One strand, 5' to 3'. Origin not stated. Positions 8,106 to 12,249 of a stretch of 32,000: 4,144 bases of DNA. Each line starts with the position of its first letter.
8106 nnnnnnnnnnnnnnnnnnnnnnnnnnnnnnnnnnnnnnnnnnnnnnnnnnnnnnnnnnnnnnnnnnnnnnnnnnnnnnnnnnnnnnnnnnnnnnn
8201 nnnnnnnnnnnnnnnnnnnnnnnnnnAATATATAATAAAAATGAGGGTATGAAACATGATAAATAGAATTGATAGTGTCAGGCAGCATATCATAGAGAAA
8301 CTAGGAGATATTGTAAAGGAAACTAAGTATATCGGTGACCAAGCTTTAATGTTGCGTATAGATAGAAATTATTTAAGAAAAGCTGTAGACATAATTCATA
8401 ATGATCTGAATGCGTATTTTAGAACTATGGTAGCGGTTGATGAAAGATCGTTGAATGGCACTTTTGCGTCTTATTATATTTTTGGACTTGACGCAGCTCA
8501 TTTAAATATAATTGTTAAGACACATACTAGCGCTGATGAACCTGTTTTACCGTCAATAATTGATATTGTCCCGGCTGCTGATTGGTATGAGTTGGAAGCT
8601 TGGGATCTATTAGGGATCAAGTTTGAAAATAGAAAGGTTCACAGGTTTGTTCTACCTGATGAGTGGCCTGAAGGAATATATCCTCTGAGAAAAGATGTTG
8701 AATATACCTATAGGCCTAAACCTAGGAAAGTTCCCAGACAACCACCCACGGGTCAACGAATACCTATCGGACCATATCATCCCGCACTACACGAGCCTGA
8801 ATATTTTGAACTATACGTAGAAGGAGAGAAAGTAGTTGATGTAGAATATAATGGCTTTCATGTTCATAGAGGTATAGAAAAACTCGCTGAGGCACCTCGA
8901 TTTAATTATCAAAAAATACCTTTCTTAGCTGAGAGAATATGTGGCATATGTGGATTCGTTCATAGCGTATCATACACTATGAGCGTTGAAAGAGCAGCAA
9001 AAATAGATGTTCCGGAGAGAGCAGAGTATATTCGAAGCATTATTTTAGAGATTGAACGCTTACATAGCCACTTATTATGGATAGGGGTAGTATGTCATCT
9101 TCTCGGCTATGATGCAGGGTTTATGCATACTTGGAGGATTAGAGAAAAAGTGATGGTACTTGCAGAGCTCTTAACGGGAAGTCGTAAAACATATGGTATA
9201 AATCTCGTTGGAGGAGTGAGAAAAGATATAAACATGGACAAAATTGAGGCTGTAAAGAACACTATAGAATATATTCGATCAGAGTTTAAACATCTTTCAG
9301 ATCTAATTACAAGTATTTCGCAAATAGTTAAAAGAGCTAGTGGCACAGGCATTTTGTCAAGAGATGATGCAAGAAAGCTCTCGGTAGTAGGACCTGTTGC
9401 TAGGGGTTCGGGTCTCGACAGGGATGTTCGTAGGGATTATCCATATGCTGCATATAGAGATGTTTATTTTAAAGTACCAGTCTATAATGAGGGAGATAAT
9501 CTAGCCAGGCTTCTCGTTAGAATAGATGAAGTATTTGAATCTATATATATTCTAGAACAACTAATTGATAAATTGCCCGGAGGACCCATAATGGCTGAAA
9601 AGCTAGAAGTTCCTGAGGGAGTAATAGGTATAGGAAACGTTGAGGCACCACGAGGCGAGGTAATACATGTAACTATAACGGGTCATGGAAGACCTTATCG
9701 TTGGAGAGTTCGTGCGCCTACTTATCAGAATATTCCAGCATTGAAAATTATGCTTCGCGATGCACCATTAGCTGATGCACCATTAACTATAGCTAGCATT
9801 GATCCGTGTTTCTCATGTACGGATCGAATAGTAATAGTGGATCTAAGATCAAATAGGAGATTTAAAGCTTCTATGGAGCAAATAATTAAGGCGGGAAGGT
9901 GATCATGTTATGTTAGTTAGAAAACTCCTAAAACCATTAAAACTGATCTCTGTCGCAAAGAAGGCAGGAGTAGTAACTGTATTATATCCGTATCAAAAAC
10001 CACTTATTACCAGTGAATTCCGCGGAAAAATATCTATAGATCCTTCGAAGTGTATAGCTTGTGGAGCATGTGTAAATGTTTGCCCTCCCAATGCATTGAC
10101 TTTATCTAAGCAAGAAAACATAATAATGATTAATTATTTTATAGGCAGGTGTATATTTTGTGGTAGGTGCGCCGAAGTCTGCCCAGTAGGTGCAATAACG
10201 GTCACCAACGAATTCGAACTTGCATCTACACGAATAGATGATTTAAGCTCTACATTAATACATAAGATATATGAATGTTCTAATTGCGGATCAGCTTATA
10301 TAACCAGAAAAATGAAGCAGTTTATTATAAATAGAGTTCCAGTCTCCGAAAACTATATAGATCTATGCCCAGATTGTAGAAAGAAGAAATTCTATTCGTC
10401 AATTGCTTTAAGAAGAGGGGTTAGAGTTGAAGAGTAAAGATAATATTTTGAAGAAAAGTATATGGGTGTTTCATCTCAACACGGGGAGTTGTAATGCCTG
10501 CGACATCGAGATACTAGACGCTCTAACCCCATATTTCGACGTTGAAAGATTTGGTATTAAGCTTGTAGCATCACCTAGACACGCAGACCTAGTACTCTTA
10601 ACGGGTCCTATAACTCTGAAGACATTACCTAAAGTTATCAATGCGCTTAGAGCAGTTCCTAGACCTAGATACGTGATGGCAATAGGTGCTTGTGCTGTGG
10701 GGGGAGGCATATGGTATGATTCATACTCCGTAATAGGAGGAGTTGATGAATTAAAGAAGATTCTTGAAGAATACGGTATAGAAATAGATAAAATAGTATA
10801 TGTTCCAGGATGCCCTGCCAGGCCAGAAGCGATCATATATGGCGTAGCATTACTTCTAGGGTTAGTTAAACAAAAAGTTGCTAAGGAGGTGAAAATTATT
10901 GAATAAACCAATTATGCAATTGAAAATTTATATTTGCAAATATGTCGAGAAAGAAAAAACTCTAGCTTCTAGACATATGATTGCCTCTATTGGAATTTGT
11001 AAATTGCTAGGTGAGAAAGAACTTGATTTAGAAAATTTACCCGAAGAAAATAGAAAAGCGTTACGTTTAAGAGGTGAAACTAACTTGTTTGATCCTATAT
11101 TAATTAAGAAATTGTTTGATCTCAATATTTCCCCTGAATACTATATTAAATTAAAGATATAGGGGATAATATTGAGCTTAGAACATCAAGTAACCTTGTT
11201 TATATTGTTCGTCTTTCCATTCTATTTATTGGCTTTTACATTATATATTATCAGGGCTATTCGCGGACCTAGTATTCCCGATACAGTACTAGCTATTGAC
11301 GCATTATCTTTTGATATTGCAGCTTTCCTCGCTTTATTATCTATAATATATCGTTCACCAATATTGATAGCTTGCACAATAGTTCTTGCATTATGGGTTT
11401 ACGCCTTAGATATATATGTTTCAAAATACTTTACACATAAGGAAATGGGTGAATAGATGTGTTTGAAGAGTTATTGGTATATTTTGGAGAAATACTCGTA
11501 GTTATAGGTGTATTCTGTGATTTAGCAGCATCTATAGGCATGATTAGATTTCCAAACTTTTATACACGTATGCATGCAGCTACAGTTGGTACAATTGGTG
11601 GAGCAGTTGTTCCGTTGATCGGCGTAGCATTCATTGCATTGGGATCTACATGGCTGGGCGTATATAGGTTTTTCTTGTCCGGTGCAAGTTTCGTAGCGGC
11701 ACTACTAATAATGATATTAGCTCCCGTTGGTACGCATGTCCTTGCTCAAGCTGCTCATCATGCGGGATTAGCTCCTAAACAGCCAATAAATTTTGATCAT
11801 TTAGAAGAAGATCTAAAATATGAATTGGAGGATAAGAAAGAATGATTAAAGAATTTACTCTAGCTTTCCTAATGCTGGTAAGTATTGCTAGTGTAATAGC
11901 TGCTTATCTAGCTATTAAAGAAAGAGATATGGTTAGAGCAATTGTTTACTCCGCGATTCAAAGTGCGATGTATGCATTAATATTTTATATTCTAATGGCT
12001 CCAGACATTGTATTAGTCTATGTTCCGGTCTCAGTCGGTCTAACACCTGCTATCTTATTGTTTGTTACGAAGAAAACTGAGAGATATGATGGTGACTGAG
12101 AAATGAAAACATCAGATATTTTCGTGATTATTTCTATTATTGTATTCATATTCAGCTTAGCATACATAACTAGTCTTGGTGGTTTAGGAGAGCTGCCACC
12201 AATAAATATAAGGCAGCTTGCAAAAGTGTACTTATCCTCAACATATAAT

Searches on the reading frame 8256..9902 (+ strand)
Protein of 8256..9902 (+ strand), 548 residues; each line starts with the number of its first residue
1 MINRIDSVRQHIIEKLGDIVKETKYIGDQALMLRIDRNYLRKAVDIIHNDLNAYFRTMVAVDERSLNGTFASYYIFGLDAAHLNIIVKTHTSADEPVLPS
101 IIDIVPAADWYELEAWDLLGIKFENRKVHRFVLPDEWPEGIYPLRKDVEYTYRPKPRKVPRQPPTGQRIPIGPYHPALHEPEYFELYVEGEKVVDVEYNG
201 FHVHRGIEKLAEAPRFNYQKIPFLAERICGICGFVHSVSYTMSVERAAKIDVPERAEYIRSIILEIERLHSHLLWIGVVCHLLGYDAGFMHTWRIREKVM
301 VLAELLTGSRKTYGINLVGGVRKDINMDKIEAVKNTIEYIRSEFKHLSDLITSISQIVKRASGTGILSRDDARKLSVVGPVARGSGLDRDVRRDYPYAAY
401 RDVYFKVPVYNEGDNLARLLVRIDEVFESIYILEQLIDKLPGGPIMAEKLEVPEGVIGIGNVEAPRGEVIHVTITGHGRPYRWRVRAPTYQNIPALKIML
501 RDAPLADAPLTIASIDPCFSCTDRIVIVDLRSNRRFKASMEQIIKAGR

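Call 5: search_protein_families(library=pfam, proteins=[window:8256-9902:+], max_evalue=0.01)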
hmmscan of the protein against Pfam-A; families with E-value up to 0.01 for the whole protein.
window:8256-9902:+ (548 aa): 3 families
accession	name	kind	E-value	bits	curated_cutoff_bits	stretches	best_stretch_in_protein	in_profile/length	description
PF00346.24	Complex1_49kDa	-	3.2e-63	213.8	24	2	284-451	3-170/271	Respiratory-chain NADH dehydrogenase, 49 Kd subunit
PF00329.25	Complex1_30kDa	-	2.9e-24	86.4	22.5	1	34-152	2-122/124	Respiratory-chain NADH dehydrogenase, 30 Kd subunit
PF00374.24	NiFeSe_Hases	-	3.8e-14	53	25.8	1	205-275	1-69/508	Nickel-dependent hydrogenase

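Call 8: search_protein_families(library=ncbifam, proteins=[window:8256-9902:+], max_evalue=0.00001)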
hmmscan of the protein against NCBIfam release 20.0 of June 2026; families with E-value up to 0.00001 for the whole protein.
window:8256-9902:+ (548 aa): 29 families (the best 25 are shown)
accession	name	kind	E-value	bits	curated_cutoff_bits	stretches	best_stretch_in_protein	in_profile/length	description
NF004739.1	PRK06075.1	equivalog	5.7e-89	298.6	360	2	169-452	3-284/384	NADH-quinone oxidoreductase subunit D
NF040602.1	F420_dehyd_FpoD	exception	1.6e-76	257.8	600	1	169-524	10-372/372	F420H2 dehydrogenase subunit FpoD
NF009808.0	PRK13292.1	equivalog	1.5e-74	251.2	1156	1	13-448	232-687/791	NADH-quinone oxidoreductase subunit B/C/D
TIGR01962.1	NuoD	equivalog_domain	2.7e-73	247.1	459.35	2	169-450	5-284/386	NADH dehydrogenase (quinone) subunit D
NF008974.0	PRK12322.1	equivalog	5.6e-70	236.1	522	1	169-519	9-361/366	NADH-quinone oxidoreductase subunit D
NF008728.0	PRK11742.1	equivalog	2.3e-66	224.4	840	2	171-449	219-495/598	NADH-quinone oxidoreductase subunit C/D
NF005649.0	PRK07415.1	equivalog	2.7e-56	191.3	583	1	169-445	13-288/394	NAD(P)H-quinone oxidoreductase subunit H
TIGR03295.1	frhA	equivalog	6.8e-23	81.3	392.5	2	410-530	280-401/412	coenzyme F420 hydrogenase subunit alpha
TIGR01961.1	NuoC_fam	subfamily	8.4e-17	61.8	122.45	1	53-149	25-119/122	NADH (or F420H2) dehydrogenase, subunit C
NF033181.1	NiFeSe_hydrog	equivalog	2.8e-15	56.2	600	1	185-275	19-106/507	nickel-dependent hydrogenase large subunit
NF004733.0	PRK06074.1-5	equivalog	5.6e-15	55.5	225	1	3-150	4-151/203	NADH-quinone oxidoreductase subunit C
NF045518.1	H2_NiFeSe_large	exception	2.2e-13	49.8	780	1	185-275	19-106/485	NiFeSe hydrogenase large subunit HysA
NF007778.0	PRK10467.1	equivalog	4.6e-13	48.3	969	1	202-275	36-107/567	hydrogenase 2 large subunit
NF004735.0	PRK06074.2-2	equivalog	1e-12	48.2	176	1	12-149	10-147/158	NADH-quinone oxidoreductase subunit C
NF040828.1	sulfhyd_ShyA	equivalog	1.9e-12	46.8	700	1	187-332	20-175/415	NAD(P)-dependent hydrogenase/sulfhydrogenase 2 subunit alpha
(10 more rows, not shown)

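Call 37: search_solved_structures(query=window:8256-9902:+, max_evalue=1e-20, show_alignments=1)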
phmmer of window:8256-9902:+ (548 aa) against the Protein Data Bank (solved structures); distinct sequences matched with E-value up to 1e-20: 53.
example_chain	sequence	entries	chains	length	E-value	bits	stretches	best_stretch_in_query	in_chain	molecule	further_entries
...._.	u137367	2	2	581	5.4e-133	447.7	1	29-534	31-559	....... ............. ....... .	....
6cfw_L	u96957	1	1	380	9.7e-76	258.7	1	168-524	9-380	Membrane-bound hydrogenase subunit alpha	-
7q5y_B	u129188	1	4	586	1.6e-64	221.7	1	170-445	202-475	NADH-quinone oxidoreductase subunit C/D 2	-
6u8y_L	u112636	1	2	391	4.2e-53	184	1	171-523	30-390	NADH dehydrogenase subunit D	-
6hum_H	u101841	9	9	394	4e-52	180.7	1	169-451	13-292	NAD(P)H-quinone oxidoreductase subunit H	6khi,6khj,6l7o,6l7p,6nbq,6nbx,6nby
7eu3_H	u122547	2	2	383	2.5e-51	178.1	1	170-451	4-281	NAD(P)H-quinone oxidoreductase subunit H, chloroplastic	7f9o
7wfg_H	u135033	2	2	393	1.5e-50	175.6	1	162-445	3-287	NAD(P)H-quinone oxidoreductase subunit H, chloroplastic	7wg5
8e9g_D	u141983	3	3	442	8.4e-48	166.5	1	165-448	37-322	NADH-quinone oxidoreductase subunit D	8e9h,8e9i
2fug_4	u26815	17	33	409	9.5e-48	166.3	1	168-447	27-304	NADH-quinone oxidoreductase chain 4 | NADH-QUINONE OXIDOREDUCTASE SUBUNIT 4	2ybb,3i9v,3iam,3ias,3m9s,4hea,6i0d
9grx_H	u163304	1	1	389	4.1e-47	164.2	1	169-451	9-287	NAD(P)H-quinone oxidoreductase subunit H, chloroplastic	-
7p61_C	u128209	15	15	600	7.8e-47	163.3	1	72-448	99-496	NADH-quinone oxidoreductase subunit C/D | NADH-quinone oxidoreductase subunit CD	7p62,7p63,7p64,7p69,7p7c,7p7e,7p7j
7awt_D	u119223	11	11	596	1.9e-46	162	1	72-448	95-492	NADH-quinone oxidoreductase subunit C/D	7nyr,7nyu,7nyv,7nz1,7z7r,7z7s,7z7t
9taj_C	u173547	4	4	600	1.9e-46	162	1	72-448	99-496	NADH-quinone oxidoreductase subunit C/D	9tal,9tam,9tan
8ba0_D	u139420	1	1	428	1e-44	156.3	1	167-452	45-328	Complex I-49kD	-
8b9z_D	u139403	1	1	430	1e-44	156.3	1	167-452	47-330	Complex I-49kD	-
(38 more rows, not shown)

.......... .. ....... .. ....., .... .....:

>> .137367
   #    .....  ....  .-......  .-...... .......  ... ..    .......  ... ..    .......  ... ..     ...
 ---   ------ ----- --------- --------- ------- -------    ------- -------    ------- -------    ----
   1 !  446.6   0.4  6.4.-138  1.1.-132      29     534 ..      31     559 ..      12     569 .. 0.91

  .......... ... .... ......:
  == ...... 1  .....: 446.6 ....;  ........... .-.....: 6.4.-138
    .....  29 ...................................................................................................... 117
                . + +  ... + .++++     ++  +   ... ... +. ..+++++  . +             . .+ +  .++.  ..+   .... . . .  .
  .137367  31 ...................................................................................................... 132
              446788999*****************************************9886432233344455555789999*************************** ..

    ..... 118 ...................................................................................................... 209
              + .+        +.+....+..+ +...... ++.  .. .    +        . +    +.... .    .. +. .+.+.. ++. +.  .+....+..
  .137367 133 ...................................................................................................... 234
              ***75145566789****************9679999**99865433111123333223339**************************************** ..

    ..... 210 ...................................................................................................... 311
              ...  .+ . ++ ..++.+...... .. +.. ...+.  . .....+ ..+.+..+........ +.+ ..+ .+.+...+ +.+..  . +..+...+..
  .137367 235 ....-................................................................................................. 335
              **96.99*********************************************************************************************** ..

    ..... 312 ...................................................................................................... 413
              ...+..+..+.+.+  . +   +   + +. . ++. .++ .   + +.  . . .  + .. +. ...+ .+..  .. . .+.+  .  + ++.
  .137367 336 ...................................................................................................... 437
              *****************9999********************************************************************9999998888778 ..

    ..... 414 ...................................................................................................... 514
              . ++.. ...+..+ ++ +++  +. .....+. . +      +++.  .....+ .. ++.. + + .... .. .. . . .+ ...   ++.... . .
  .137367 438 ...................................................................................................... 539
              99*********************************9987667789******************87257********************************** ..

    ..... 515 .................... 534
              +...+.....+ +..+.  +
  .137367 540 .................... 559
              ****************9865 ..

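Call 71: find_homologous_proteins(query=window:8256-9902:+, max_evalue=1e-80)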
Query window:8256-9902:+ (548 aa): 7483 proteins with E <= 1e-80 among 8000 candidates; the best 120 are listed.
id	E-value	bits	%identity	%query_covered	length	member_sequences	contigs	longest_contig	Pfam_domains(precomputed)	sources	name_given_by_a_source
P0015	0.0e+0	1246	100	100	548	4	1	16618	PF00374.25,PF00329.26,PF00346.25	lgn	-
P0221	0.0e+0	1059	83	99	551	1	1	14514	PF00374.25,PF00329.26,PF00346.25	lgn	-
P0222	4.1e-292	988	77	96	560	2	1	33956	PF00374.25,PF00329.26,PF00346.25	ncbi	-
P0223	5.2e-281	951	74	99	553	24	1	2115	PF00374.25,PF00329.26,PF00346.25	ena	-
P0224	2.6e-280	949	74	98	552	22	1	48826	PF00374.25,PF00329.26,PF00346.25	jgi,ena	-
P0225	9.4e-280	947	75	98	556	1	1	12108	PF00374.25,PF00329.26,PF00346.25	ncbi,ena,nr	ncbi:MAG: NADH-quinone oxidoreductase subunit C [Staphylothermus sp.]|nr:NADH-quinone oxidoreductase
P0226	1.3e-261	887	69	99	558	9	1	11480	PF00374.25,PF00329.26,PF00346.25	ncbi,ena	-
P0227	5.8e-257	872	67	99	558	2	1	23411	PF00374.25,PF00329.26,PF00346.25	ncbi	-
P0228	7.5e-257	871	70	99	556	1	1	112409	PF00374.25,PF00329.26,PF00346.25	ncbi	-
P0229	5.8e-256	868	67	99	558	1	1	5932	PF00374.25,PF00329.26,PF00346.25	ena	-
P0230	1.5e-255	867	67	99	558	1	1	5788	PF00374.25,PF00329.26,PF00346.25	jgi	-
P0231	1.6e-255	867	67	99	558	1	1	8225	PF00374.25,PF00329.26,PF00346.25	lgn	-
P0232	1.6e-255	867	69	98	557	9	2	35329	PF00374.25,PF00329.26,PF00346.25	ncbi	-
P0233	5.8e-255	865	67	99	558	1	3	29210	PF00374.25,PF00329.26,PF00346.25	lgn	-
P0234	3.3e-254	863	66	99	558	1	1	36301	PF00374.25,PF00329.26,PF00346.25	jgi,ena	-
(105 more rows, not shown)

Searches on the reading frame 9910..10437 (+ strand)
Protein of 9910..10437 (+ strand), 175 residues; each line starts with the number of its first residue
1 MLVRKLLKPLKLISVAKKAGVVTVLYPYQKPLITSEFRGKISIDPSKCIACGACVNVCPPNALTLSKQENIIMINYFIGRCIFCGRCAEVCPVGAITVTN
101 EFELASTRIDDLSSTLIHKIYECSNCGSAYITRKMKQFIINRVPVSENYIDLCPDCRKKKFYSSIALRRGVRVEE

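Call 5: search_protein_families(library=pfam, proteins=[window:9910-10437:+], max_evalue=0.01)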
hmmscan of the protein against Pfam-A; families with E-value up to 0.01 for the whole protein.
window:9910-10437:+ (175 aa): 16 families
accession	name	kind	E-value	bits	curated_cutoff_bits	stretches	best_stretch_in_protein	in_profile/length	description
PF12838.12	Fer4_7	-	4.6e-20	72.3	27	3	47-95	1-52/52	4Fe-4S dicluster domain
PF00037.32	Fer4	-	1.1e-15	57.1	21.1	2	42-64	2-24/24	4Fe-4S binding domain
PF12837.12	Fer4_6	-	1.1e-11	44.5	25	2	40-63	1-24/24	4Fe-4S binding domain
PF13237.11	Fer4_10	-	4.7e-11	42.9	25.5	1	40-92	1-53/53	4Fe-4S dicluster domain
PF13187.11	Fer4_9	-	2.9e-10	40.5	27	1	47-96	1-52/52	4Fe-4S dicluster domain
PF13484.11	Fer4_16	-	3.3e-09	37.8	30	2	47-66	1-20/66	4Fe-4S double cluster binding domain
PF14697.11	Fer4_21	-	5e-09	36.6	35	1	42-97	2-58/59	4Fe-4S dicluster domain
PF13183.11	Fer4_8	-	3.5e-08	34.3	27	1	80-127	4-58/68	4Fe-4S dicluster domain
PF12797.12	Fer4_2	-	5.3e-07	29.6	24.5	1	40-59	2-21/22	4Fe-4S binding domain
PF25160.1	LdpA_Fe-S-bd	-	3.1e-06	27.3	27.6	1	45-98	2-45/49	LdpA Fe-S cluster-binding domain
PF12798.12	Fer4_3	-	7.8e-05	23.7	27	1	81-95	1-15/15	4Fe-4S binding domain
PF12800.12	Fer4_4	-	0.00013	22.4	24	1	45-59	1-15/17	4Fe-4S binding domain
PF13534.11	Fer4_17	-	0.00023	22.1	22.2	0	73-94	38-59/61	4Fe-4S dicluster domain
PF13459.11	Fer4_15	-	0.00059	20.9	22.4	0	41-59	1-19/66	4Fe-4S single cluster domain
PF13370.11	Fer4_13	-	0.0044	18.1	24.5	1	43-59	1-17/58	4Fe-4S single cluster domain of Ferredoxin I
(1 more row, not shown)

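Call 8: search_protein_families(library=ncbifam, proteins=[window:9910-10437:+], max_evalue=0.00001)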
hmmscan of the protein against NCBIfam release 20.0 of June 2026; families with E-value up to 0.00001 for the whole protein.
window:9910-10437:+ (175 aa): 69 families (the best 25 are shown)
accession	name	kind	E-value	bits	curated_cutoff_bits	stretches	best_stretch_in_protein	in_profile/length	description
NF009053.0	PRK12387.1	subfamily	1e-40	139.4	204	1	10-162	2-164/180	formate hydrogenlyase complex iron-sulfur subunit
NF006076.0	PRK08222.1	equivalog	1.1e-36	126.3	270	1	10-160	2-164/181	hydrogenase 4 subunit H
TIGR01971.1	NuoI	subfamily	1.3e-23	82.9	113.05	1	21-113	13-115/121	NADH-quinone oxidoreductase, chain I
NF006221.0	PRK08348.1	subfamily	3.5e-21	75.3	124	1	21-107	18-103/136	NADH-plastoquinone oxidoreductase subunit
NF004537.0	PRK05888.1-3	equivalog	8.2e-20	71.2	163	1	21-112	38-146/204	NADH-quinone oxidoreductase subunit NuoI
TIGR00403.1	ndhI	equivalog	6.6e-19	68.2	302.35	1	21-112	37-135/183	NAD(P)H-quinone oxidoreductase subunit I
NF004540.0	PRK05888.2-1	equivalog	1.1e-17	63.9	215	1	8-116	6-123/139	NADH-quinone oxidoreductase subunit NuoI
NF004536.0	PRK05888.1-1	equivalog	1.7e-16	60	212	1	8-112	15-130/180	NADH-quinone oxidoreductase subunit NuoI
NF004541.0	PRK05888.2-2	equivalog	1.9e-16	60.3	217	1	18-107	33-122/168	NADH-quinone oxidoreductase subunit NuoI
NF040612.1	F420_dehyd_FpoI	exception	1.1e-15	57.6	180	1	3-103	3-106/135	F420H2 dehydrogenase subunit FpoI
NF042909.1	FMH_DH_FwdF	exception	1.2e-15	57.5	375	2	25-70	236-281/336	tungsten-dependent formylmethanofuran dehydrogenase subunit FwdF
NF004538.0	PRK05888.1-4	equivalog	2e-13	50.3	135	1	2-112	12-133/162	NADH-quinone oxidoreductase subunit NuoI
TIGR00402.1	napF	equivalog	5.9e-13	49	102.2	1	39-165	28-148/149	ferredoxin-type protein NapF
NF004539.0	PRK05888.1-5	equivalog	6.8e-13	48.6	225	1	21-112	31-133/162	NADH-quinone oxidoreductase subunit NuoI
NF004545.0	PRK05888.3-1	equivalog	9.5e-13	48.1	229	1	21-110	41-137/154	NADH-quinone oxidoreductase subunit NuoI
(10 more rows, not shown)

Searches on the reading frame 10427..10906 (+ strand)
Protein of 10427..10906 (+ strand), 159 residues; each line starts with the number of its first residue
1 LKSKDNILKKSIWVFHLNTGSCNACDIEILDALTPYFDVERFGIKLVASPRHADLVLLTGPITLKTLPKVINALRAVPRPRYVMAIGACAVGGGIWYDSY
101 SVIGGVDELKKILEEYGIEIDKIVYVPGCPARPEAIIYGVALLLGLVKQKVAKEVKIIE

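Call 5: search_protein_families(library=pfam, proteins=[window:10427-10906:+], max_evalue=0.01)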
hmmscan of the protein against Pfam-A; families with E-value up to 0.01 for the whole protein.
window:10427-10906:+ (159 aa): 1 family
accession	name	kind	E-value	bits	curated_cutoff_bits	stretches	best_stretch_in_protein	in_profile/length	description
PF01058.29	Oxidored_q6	-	4.2e-26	91.6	27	1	22-141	1-126/128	NADH ubiquinone oxidoreductase, 20 Kd subunit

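Call 8: search_protein_families(library=ncbifam, proteins=[window:10427-10906:+], max_evalue=0.00001)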
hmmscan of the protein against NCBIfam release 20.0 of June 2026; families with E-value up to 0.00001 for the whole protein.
window:10427-10906:+ (159 aa): 12 families
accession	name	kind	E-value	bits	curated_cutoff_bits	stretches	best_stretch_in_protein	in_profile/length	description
NF005012.1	PRK06411.1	subfamily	2.3e-34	118.3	116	1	9-151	33-162/166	NADH-quinone oxidoreductase subunit NuoB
TIGR01957.1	nuoB_fam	subfamily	3e-30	105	142.7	1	9-149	16-144/145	NADH-quinone oxidoreductase subunit B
NF011394.0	PRK14819.1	equivalog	2e-28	99.7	312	1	10-144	31-153/264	NADH-quinone oxidoreductase subunit B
NF011395.0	PRK14820.1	equivalog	2.2e-28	99.3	263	1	9-151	32-161/180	NADH-quinone oxidoreductase subunit B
NF011388.0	PRK14813.1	equivalog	7e-26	91.2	294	1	22-148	37-154/189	NADH dehydrogenase subunit B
NF011391.0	PRK14816.1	equivalog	1.2e-25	90.3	283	1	10-148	52-178/196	NADH-quinone oxidoreductase subunit B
NF011393.0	PRK14818.1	equivalog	1.1e-24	87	255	1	14-150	33-158/173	NADH dehydrogenase subunit B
NF009808.0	PRK13292.1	equivalog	1.4e-24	86.1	1156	1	9-149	24-151/791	NADH-quinone oxidoreductase subunit B/C/D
NF011390.0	PRK14815.1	equivalog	2.1e-23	82.6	281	1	7-144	30-154/183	NADH dehydrogenase subunit B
NF011392.0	PRK14817.1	equivalog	8.1e-22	77.8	271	1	11-153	37-166/182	NADH-quinone oxidoreductase subunit B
NF011389.0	PRK14814.1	equivalog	2.6e-21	76.3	285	1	10-143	33-153/186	NADH dehydrogenase subunit B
NF045520.1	H2_NiFeSe_small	exception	1.8e-09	37.4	470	1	80-155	144-217/314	NiFeSe hydrogenase small subunit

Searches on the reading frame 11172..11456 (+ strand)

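Call 7: search_protein_families(library=pfam, proteins=[window:11172-11456:+], max_evalue=0.001)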
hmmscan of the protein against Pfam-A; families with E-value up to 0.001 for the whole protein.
window:11172-11456:+ (94 aa): 1 family
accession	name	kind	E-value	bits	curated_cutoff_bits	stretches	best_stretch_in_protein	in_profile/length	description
PF04066.18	MrpF_PhaF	-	8.6e-12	45.8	23.3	1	36-87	1-52/53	Multiple resistance and pH regulation protein F (MrpF / PhaF)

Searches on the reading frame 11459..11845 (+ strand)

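Call 7: search_protein_families(library=pfam, proteins=[window:11459-11845:+], max_evalue=0.001)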
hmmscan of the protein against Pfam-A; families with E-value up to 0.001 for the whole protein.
window:11459-11845:+ (128 aa): 1 family
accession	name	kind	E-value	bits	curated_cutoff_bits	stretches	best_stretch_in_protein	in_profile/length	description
PF03334.19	PhaG_MnhG_YufB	-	3.7e-19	69.2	23.4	1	13-100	1-80/80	Na+/H+ antiporter subunit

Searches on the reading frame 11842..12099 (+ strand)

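Call 7: search_protein_families(library=pfam, proteins=[window:11842-12099:+], max_evalue=0.001)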
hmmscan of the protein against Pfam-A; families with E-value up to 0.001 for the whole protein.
window:11842-12099:+ (85 aa): 1 family
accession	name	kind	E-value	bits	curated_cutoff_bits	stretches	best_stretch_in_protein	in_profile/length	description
PF13244.11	MbhD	-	5.1e-15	55.8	27.2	1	17-81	3-67/67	MBH, subunit D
